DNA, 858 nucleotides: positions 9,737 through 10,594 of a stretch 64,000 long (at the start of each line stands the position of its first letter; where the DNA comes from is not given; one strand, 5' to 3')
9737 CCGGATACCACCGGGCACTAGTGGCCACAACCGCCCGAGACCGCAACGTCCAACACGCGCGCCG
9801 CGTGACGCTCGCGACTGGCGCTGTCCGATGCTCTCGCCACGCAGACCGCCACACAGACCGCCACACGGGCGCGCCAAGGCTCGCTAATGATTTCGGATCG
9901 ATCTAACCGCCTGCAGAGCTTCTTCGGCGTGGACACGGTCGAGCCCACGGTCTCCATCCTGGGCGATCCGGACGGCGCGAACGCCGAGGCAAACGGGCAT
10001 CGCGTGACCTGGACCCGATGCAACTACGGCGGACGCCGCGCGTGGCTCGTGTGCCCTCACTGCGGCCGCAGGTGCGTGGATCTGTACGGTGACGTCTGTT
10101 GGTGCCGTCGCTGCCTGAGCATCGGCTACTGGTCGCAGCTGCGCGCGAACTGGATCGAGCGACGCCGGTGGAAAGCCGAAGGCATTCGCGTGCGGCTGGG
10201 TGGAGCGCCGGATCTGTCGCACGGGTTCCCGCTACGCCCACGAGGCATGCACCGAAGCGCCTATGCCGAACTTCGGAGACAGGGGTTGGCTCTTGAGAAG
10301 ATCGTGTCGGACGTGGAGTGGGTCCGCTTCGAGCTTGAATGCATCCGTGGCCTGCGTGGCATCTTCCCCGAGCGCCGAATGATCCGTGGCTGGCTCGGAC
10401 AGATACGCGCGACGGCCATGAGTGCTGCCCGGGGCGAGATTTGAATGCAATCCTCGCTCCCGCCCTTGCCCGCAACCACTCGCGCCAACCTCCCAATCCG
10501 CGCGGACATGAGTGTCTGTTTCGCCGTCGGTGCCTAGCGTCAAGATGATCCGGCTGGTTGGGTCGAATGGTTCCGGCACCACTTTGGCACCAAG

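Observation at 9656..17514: A 7.8 kb integrative element sits in tRNA-Leu(UAA) immediately downstream of the ACIII operon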

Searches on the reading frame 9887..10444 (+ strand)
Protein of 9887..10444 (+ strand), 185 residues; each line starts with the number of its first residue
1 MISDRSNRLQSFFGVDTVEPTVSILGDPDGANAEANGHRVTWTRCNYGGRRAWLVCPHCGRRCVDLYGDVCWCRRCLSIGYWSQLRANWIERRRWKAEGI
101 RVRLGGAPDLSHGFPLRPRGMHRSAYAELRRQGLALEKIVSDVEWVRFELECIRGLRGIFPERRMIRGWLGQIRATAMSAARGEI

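Call 7: search_protein_families(library=pfam, proteins=[window:9887-10444:+], max_evalue=0.01)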
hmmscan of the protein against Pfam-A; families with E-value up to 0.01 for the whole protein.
window:9887-10444:+ (185 aa): 0 families

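Call 9: search_protein_families(library=phrogs, proteins=[window:9887-10444:+], max_evalue=0.01)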
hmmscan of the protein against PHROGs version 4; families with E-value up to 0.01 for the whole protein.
window:9887-10444:+ (185 aa): 0 families

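Call 10: search_protein_families(library=ncbifam, proteins=[window:9887-10444:+], max_evalue=0.01)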
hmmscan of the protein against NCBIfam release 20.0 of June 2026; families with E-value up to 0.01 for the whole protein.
window:9887-10444:+ (185 aa): 0 families

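Call 13: search_protein_families(library=padloc, proteins=[window:9887-10444:+], max_evalue=0.01)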
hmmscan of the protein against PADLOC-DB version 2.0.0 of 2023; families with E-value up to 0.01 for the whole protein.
window:9887-10444:+ (185 aa): 0 families

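Call 44: search_solved_structures(query=window:9887-10444:+, max_evalue=1)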
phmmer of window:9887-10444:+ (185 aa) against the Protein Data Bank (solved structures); distinct sequences matched with E-value up to 1: 0.

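Call 52: search_protein_families(library=pfam, proteins=[window:9887-10444:+], max_evalue=5)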
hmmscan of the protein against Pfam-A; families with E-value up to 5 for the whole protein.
window:9887-10444:+ (185 aa): 0 families

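Call 69: search_protein_representatives(protein=window:9887-10444:+)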
Query: 185 residues. Proteins with E-value up to 0.001 (for the whole library): 3657; up to 1e-10: 654; up to 1e-30: 3. The best 150 are listed.
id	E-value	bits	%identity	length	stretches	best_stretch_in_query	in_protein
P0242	2.3e-58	213.7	61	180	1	11-177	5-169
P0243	1.9e-51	191.1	55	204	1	11-178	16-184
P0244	3.2e-49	183.8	58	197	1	10-169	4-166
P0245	7.3e-27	110.8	50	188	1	11-141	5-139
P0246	1.5e-25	106.5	47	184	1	22-159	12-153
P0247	1.5e-25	106.5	50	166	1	15-154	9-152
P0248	9.5e-25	103.9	49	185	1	9-147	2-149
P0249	1.3e-21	93.7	46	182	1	27-133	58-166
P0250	9.6e-21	90.8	45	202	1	36-133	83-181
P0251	1.7e-20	90.0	51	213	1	39-138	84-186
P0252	2.2e-20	89.6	45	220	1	40-138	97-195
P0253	3.7e-20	88.9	47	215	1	39-131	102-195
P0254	7.1e-20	88.0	50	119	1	40-145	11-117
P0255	7.5e-20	87.9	46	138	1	40-146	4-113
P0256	8.8e-20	87.7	50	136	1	41-139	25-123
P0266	6.7e-18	81.5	53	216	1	40-139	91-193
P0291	1.9e-16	76.8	45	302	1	40-133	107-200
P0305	5.7e-16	75.2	51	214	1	39-132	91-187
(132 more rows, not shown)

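Call 70: list_cluster_members(proteins=[P0242, P0243, P0244, P0245, P0250, P0251, P0252, P0266, P0291, P0305])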
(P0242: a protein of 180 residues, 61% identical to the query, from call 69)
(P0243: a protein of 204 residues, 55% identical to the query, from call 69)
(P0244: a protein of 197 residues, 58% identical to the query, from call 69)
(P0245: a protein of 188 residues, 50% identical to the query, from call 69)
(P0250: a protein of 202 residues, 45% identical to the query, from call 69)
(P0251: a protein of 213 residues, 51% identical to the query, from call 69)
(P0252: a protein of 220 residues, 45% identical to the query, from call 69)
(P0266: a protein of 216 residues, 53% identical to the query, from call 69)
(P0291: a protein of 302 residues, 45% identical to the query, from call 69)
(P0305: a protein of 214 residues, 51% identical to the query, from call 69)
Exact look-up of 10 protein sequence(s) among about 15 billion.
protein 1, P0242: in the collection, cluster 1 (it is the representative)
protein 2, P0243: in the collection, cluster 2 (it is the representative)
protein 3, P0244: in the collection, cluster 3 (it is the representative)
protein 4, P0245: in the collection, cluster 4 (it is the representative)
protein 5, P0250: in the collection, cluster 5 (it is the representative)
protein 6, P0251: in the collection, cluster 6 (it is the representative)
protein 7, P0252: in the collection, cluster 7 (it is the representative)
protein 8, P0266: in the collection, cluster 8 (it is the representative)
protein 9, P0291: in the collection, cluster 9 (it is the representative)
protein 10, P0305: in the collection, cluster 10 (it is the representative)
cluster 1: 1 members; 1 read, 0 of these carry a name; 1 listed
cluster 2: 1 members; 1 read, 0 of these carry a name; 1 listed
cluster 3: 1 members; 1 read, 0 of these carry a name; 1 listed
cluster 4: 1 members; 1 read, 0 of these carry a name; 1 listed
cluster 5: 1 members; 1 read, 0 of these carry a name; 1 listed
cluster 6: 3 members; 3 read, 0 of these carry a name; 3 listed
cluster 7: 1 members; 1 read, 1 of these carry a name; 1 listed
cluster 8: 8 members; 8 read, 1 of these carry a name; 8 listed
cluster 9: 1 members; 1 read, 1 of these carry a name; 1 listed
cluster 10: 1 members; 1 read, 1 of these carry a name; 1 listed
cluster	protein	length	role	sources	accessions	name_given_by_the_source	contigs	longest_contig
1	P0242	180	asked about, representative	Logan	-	-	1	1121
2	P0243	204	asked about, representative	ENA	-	-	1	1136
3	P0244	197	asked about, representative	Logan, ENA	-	-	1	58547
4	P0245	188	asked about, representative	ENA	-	-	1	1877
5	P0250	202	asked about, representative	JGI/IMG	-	-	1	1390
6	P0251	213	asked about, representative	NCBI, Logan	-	-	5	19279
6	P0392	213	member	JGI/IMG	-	-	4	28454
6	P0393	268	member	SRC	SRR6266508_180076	-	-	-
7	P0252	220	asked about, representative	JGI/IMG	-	hypothetical protein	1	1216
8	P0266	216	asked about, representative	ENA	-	-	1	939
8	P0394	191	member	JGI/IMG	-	hypothetical protein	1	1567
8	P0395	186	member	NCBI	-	-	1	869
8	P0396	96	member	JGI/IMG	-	-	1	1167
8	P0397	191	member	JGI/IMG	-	-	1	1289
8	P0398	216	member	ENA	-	-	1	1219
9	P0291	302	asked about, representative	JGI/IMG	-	hypothetical protein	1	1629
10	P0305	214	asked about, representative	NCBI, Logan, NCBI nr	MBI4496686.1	MAG: hypothetical protein HY689_02160 [Chloroflexi bacterium] | hypothetical protein [Chloroflexota bacterium]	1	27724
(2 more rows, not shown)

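Call 72: find_encoding_contigs(protein=P0244, flank=8000, max_places=2)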
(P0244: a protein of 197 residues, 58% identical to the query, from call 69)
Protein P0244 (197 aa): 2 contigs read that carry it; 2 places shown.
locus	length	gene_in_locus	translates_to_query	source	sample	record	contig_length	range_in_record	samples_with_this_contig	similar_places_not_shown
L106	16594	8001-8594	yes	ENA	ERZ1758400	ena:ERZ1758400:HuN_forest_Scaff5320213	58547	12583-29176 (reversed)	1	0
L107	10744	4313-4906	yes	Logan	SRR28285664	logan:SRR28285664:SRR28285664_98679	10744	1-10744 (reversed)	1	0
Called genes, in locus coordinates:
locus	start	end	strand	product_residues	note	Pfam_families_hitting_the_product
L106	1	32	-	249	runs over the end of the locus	PF13489:Methyltransf_23, PF13847:Methyltransf_31 (weak), PF08241:Methyltransf_11, PF08242:Methyltransf_12, PF13649:Methyltransf_25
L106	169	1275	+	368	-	PF13439:Glyco_transf_4, PF20706:GT4-conflict (weak), PF00534:Glycos_transf_1, PF13692:Glyco_trans_1_4, PF13524:Glyco_trans_1_2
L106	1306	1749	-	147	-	PF13474:SnoaL_3 (weak), PF14534:DUF4440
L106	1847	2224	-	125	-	PF13335:Mg_chelatase_C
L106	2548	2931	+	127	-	-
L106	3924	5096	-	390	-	-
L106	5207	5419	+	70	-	PF21531:Rv2175c_wHTH, PF12728:HTH_17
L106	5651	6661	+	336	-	-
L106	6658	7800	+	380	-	PF13481:AAA_25, PF13401:AAA_22 (weak)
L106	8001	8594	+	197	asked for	-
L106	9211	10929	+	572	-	-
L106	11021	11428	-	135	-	-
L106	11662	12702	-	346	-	PF13226:DUF4034 (faint)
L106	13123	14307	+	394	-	-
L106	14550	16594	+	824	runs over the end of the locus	PF01839:FG-GAP (faint), PF16743:PliI (faint), PF13517:FG-GAP_3, PF13860:FlgD_ig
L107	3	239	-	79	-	?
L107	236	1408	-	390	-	-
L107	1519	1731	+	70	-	PF21531:Rv2175c_wHTH, PF12728:HTH_17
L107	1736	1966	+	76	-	-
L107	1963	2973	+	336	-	-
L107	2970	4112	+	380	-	PF13481:AAA_25, PF13401:AAA_22 (weak)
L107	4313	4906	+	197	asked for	-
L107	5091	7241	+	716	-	-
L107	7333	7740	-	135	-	-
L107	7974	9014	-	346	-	PF13226:DUF4034 (faint)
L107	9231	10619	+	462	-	-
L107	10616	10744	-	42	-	?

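Call 75: search_protein_families(library=pfam, alignment_id=A5, max_evalue=0.01)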
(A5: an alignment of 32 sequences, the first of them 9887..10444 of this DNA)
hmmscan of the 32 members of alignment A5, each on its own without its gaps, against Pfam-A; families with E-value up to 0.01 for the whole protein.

A. member 1, window:9887-10444:+ (185 aa): 0 families

B. families by the number of members that match (of 32 scanned): 5 families
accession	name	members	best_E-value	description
PF24458.1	DUF7573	2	0.00016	Domain of unknown function (DUF7573)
PF07191.17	Zn_ribbon_6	1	0.0017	Double zinc ribbon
PF17283.8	Zn_ribbon_SprT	1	0.0034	SprT-like zinc ribbon domain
PF02346.21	Vac_Fusion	1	0.0041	Chordopoxvirus multifunctional envelope protein A27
PF09779.14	Ima1_N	1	0.008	Ima1 N-terminal domain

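Call 77: predict_structure(alignment_id=A5)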
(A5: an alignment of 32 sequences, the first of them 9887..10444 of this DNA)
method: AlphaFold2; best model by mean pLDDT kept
length: 185 residues; sequences in the alignment: 32
mean_pLDDT: 85.7   pTM: 0.62
mean pLDDT of the five models: 85.7, 85.1, 84.7, 84.3, 83.4
residues with pLDDT >= 90: 108; 70-90: 52; 50-70: 13; < 50: 12
segments of 3 or more residues with pLDDT < 50: 1-11
pLDDT, mean of each block of 10 residues (from residue 1): 38 67 94 97 96 97 95 87 66 93 97 97 98 95 90 76 84 86 66
secondary structure, 60 per line:
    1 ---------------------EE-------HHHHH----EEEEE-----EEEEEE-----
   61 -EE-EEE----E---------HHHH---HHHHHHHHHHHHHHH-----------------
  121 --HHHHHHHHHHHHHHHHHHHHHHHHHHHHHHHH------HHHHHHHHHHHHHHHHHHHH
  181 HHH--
elements in order: H31-35 E40-44 E50-55 E65-67 H82-85 H89-103 H123-154 H161-183

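Call 81: fold_search(model_id=the predicted structure, library=pdb)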
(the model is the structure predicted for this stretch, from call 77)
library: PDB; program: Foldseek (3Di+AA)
matches with E <= 10: 120; with E <= 0.001: 0
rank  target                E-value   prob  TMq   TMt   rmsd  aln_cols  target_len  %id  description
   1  5xoh                  6.7e-01  0.09  0.19  0.11  10.6       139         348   14  Crystal structure of bergaptol o-methyltransferase complex (released 2018-05-23)
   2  9g27_I                8.0e-01  0.06  0.10  0.16  21.0        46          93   22  Yeast RNA polymerase I elongation complex stalled by an apurinic site, pre-translocation state (released 2025-06-18)
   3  9boz_C                9.1e-01  0.16  0.22  0.13  16.4       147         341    7  Cryo-EM structure of human Glycine Receptor alpha3-beta heteromer in presence of glycine (released 2025-05-14)
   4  8fzd_w                1.0e+00  0.35  0.27  0.16   6.6        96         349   11  Cryo-EM structure of an E. coli non-rotated ribosome termination complex bound with apoRF3, RF1, P- and E-site tRNAPhe (released 2024-07-17)
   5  6iwt_A                1.2e+00  0.06  0.17  0.11  13.8       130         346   12  Crystal structure of methyltransferase COMT-S in P. praeruptorum (released 2019-04-03)
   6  3p9i_D                1.2e+00  0.05  0.17  0.11  12.9       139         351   12  Crystal structure of perennial ryegrass LpOMT1 complexed with S-adenosyl-L-homocysteine and sinapaldehyde (released 2011-01-12)
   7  6i71_A                1.2e+00  0.05  0.17  0.11  13.5       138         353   12  Structure of Fragaria ananassa O-methyltransferase in complex with S-adenosylhomocysteine (released 2019-11-27)
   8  3reo_B                2.2e+00  0.04  0.17  0.10  13.4       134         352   10  Monolignol O-methyltransferase (MOMT) (released 2012-03-14)
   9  9g2b_I                2.2e+00  0.03  0.10  0.16  20.3        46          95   17  Yeast RNA polymerase I elongation complex stalled by an apurinic site, 12-subunit (released 2025-06-18)
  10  8akn_W                2.3e+00  0.09  0.20  0.13   7.5        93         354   13  Cryo-EM structure of the proline-rich antimicrobial peptide drosocin bound to the terminating ribosome (released 2023-03-08)
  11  1orc                  2.5e+00  0.20  0.16  0.38   3.6        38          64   18  CRO REPRESSOR INSERTION MUTANT K56-[DGEVK] (released 1996-12-23)
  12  7pjh_B                2.5e+00  0.02  0.10  0.07  17.2        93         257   13  Crystal structure of the human spliceosomal maturation factor AAR2 bound to the RNAse H domain of PRPF8 (released 2022-11-02)
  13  1hbx_A                2.8e+00  0.10  0.11  0.19   5.1        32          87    6  Ternary Complex of SAP-1 and SRF with specific SRE DNA (released 2001-06-27)
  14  7tvi_C                2.8e+00  0.07  0.27  0.17  19.4       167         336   10  Alpha1/BetaB Heteromeric Glycine Receptor in Glycine-Bound State (released 2023-03-22)
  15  9i05_Xe               2.8e+00  0.03  0.15  0.13  17.2       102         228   14  Cryo-EM structure of the large subunit of the mitochondrial ribosome from Toxoplasma gondii (released 2025-06-11)
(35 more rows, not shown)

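Call 87: search_dna_similar(query=window:9887-10444:+, collection=plasmids, mode=protein, max_evalue=0.001, max_rows=12)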
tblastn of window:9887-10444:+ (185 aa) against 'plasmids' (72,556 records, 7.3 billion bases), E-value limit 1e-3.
Records with a match: 20; places in all: 20; records where one place covers at least 80% of the query: 0.
Best place of each record, by identity: <60% 20.
By first word of the organism name: Psychrobacter 9; Paracoccus 3; Sulfitobacter 1; Parasedimentitalea 1; Legionella 1; Tritonibacter 1; Haloferax 1; Alicyclobacillus 1; Methylobacterium 1; Solidesulfovibrio 1.
By predicted mobility (MOB-suite, as given by PLSDB): non-mobilizable 17; mobilizable 2; conjugative 1.
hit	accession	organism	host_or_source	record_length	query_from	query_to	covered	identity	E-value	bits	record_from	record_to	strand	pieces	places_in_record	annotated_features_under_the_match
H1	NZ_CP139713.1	Sulfitobacter sp. OXR-159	Bacterial Culture,hydrothermal vent ...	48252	43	167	68%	35.7%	3e-4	48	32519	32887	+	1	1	hypothetical protein | nucleotidyl transferase AbiEii/AbiGii toxin family protein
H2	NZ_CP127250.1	Parasedimentitalea psychrophila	single cell, bacteria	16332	43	155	61%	37.1%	2e-9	62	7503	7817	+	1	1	none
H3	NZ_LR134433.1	Legionella adelaidensis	environmental,Cooling tower water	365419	40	143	56%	37.4%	7e-9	61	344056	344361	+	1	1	hypothetical protein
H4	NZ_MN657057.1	Psychrobacter sp.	-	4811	15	129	62%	33.6%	3e-11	68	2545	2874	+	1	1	hypothetical protein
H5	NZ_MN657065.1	Psychrobacter sp.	-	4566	40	140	55%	38.2%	9e-11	67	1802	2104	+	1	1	none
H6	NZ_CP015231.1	Tritonibacter mobilis F1926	cell culture,seawater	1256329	40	131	50%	40.8%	8e-8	58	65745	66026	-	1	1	record has no annotation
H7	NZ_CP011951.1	Haloferax gibbonsii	whole genome,saline saltern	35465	22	144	66%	30.4%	4e-5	50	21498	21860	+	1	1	hypothetical protein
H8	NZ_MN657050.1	Psychrobacter sp.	-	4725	39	129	49%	40.2%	2e-10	66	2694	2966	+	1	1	hypothetical protein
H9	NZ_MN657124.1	Psychrobacter sp.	-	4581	39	129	49%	40.2%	3e-10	65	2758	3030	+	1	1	none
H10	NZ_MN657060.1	Psychrobacter sp.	-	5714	39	129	49%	39.1%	7e-10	64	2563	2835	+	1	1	none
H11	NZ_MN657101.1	Psychrobacter sp.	-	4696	39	129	49%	39.1%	2e-8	60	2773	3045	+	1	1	none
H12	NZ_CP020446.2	Paracoccus yeei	Homo sapiens,Urine suprapubic aspirate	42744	40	140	55%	35.2%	4e-5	50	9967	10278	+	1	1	none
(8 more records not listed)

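Call 111: fold_search(model_id=the predicted structure, library=viral)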
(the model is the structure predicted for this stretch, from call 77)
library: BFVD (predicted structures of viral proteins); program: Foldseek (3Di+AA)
matches with E <= 10: 364; with E <= 0.001: 0
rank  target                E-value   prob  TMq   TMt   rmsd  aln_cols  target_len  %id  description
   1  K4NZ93                3.3e-02  0.38  0.16  0.24  20.6       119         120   18  Uncharacterized protein [Escherichia phage ADB-2]
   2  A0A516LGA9            4.5e-02  0.15  0.13  0.16  16.3       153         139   20  (no name in the UniProt tables at hand)
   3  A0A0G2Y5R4            3.3e-01  0.25  0.17  0.13   9.0        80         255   10  Uncharacterized protein [Acanthamoeba polyphaga mimivirus Kroon]
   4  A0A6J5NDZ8            3.3e-01  0.21  0.24  0.31   9.9       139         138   11  Restriction alleviation protein, Lar [uncultured Caudovirales phage]
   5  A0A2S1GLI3            3.3e-01  0.08  0.17  0.15  14.3       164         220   15  (no name in the UniProt tables at hand)
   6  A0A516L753            3.8e-01  0.16  0.18  0.22  17.8       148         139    9  (no name in the UniProt tables at hand)
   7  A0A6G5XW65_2          3.8e-01  0.10  0.18  0.06  20.2       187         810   10  (no name in the UniProt tables at hand)
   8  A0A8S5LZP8            4.0e-01  0.63  0.15  0.25   2.5        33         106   21  Dehydrogenase accessory protein [Podoviridae sp. ctDgT26]
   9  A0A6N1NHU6            4.8e-01  0.11  0.20  0.08  16.9       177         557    7  Peptidase inhibitor I9 [Tupanvirus deep ocean]
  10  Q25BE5                5.8e-01  0.04  0.12  0.15  18.0       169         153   11  Uncharacterized protein [His 2 virus]
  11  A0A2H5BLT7            6.2e-01  0.16  0.12  0.35   9.4        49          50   16  Uncharacterized protein [Streptomyces phage Rowa]
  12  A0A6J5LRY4            7.0e-01  0.18  0.12  0.26   5.0        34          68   18  Uncharacterized protein [uncultured Caudovirales phage]
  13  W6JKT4                7.0e-01  0.13  0.13  0.27  14.4        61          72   15  Uncharacterized protein [Alphaentomopoxvirus acuprea]
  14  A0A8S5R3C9            7.0e-01  0.04  0.16  0.17  23.2       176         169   12  Uncharacterized protein [Siphoviridae sp. ct6d71]
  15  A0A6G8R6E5            7.5e-01  0.33  0.14  0.35   4.2        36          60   19  Uncharacterized protein [Synechococcus phage S-H34]
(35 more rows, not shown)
